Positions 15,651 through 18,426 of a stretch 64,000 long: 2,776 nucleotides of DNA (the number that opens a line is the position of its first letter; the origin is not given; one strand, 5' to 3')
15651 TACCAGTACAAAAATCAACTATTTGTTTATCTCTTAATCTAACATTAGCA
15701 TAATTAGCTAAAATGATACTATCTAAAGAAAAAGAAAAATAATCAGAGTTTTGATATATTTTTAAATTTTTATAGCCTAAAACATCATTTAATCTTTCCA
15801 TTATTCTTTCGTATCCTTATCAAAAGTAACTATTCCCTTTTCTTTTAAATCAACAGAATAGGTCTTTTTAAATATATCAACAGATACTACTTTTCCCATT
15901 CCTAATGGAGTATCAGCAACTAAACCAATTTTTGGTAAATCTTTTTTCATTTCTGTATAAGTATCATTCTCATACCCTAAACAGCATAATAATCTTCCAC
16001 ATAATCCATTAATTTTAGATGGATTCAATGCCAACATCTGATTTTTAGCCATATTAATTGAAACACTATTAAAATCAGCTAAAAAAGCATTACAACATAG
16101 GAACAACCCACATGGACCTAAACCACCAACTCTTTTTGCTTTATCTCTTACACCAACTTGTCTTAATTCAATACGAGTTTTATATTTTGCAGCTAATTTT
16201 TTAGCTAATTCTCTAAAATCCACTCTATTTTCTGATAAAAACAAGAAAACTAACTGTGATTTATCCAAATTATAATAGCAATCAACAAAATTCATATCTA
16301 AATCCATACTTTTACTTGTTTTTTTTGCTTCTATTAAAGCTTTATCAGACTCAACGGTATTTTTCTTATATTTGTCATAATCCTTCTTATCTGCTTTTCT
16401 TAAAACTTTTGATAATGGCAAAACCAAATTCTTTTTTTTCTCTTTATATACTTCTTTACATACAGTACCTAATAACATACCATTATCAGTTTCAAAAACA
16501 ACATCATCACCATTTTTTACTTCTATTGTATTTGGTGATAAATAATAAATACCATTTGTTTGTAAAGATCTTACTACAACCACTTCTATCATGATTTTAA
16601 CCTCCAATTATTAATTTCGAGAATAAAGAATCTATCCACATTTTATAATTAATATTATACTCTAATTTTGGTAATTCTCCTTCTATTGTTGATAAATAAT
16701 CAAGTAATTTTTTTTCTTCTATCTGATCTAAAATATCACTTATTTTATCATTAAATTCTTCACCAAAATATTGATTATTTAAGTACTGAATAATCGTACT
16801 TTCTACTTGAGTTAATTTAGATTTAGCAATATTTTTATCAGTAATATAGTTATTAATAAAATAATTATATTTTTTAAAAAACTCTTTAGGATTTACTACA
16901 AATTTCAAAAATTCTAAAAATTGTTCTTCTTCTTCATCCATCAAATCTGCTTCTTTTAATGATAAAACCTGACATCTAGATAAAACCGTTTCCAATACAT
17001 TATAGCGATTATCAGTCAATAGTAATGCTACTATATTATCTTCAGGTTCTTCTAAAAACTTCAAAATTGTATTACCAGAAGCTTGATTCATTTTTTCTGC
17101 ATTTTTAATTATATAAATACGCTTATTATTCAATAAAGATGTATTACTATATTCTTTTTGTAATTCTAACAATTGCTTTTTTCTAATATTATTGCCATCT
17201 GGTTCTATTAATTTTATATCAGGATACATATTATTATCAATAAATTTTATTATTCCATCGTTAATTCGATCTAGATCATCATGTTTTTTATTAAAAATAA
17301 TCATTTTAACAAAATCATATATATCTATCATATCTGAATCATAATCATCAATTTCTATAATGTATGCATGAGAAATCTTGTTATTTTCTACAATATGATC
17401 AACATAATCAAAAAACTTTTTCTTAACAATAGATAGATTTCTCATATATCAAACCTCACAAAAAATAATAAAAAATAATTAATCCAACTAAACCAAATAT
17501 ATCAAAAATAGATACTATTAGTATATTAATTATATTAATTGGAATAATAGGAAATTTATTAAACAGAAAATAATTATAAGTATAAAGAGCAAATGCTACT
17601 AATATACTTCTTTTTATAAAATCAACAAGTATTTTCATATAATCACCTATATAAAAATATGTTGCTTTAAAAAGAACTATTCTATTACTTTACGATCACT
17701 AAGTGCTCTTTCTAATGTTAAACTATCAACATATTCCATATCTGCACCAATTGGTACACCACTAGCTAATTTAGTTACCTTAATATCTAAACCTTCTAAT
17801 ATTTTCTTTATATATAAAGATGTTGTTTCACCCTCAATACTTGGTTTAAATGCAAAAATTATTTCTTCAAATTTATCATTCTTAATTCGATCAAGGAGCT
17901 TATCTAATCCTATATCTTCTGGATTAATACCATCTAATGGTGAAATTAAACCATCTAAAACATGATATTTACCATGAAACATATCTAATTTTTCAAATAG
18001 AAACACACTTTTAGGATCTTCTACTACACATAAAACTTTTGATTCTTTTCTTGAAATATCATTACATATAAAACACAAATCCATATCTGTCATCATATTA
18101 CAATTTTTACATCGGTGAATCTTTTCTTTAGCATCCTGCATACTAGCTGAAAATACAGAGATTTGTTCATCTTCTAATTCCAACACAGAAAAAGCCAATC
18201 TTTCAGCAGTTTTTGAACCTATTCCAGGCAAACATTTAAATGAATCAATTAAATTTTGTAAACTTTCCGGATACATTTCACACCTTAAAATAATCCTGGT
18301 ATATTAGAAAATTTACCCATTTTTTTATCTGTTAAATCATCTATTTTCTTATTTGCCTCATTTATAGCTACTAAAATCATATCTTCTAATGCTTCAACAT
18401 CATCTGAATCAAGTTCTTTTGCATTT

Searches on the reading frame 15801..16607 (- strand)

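Call 41: search_protein_families(library=pfam, proteins=[window:15801-16607:-])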
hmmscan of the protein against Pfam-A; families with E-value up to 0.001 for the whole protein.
window:15801-16607:- (268 aa): 1 family
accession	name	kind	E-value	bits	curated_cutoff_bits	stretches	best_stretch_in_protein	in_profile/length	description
PF04468.17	PSP1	-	5.3e-26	91.2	27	1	67-151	2-86/86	PSP1 C-terminal conserved region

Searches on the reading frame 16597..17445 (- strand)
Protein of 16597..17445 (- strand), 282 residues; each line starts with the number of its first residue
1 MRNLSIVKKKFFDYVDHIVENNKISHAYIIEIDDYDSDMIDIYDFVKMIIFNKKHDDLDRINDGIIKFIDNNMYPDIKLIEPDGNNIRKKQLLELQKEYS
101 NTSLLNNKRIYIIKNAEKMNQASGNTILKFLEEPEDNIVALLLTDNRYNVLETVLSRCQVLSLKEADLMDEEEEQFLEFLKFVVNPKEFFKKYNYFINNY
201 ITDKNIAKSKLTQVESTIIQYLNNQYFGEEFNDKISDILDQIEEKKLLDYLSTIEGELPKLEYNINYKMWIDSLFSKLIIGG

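Call 41: search_protein_families(library=pfam, proteins=[window:16597-17445:-])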
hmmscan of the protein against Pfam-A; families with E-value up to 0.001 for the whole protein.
window:16597-17445:- (282 aa): 1 family
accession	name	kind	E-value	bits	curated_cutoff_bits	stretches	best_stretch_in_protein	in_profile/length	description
PF13177.12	DNA_pol3_delta2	-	5.7e-38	130.9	27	1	9-165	3-159/161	DNA polymerase III, delta subunit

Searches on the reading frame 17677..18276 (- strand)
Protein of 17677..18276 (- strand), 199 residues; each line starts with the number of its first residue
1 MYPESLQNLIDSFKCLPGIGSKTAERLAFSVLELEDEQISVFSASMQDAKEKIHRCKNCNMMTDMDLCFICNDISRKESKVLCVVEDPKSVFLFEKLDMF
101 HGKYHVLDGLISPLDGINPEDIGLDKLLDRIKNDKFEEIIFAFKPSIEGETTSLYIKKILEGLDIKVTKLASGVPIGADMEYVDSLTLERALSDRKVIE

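Call 41: search_protein_families(library=pfam, proteins=[window:17677-18276:-])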
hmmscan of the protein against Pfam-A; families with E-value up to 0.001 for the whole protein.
window:17677-18276:- (199 aa): 5 families
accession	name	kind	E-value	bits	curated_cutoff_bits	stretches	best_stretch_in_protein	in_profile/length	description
PF13662.12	Toprim_4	-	6.6e-20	71.6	25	1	81-171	2-85/85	Toprim domain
PF21176.3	RecR_HhH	-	3.1e-13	49.8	27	1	6-49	1-44/45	RecR, helix-hairpin-helix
PF21175.2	RecR_C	-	8.1e-10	38.4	22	1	173-196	1-24/24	RecR, C-terminal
PF01751.28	Toprim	-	8.3e-07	29.5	23.1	1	81-166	1-92/96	Toprim domain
PF02132.21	RecR_ZnF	-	0.00054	20.1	22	1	53-73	1-21/21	RecR, Cys4-zinc finger domain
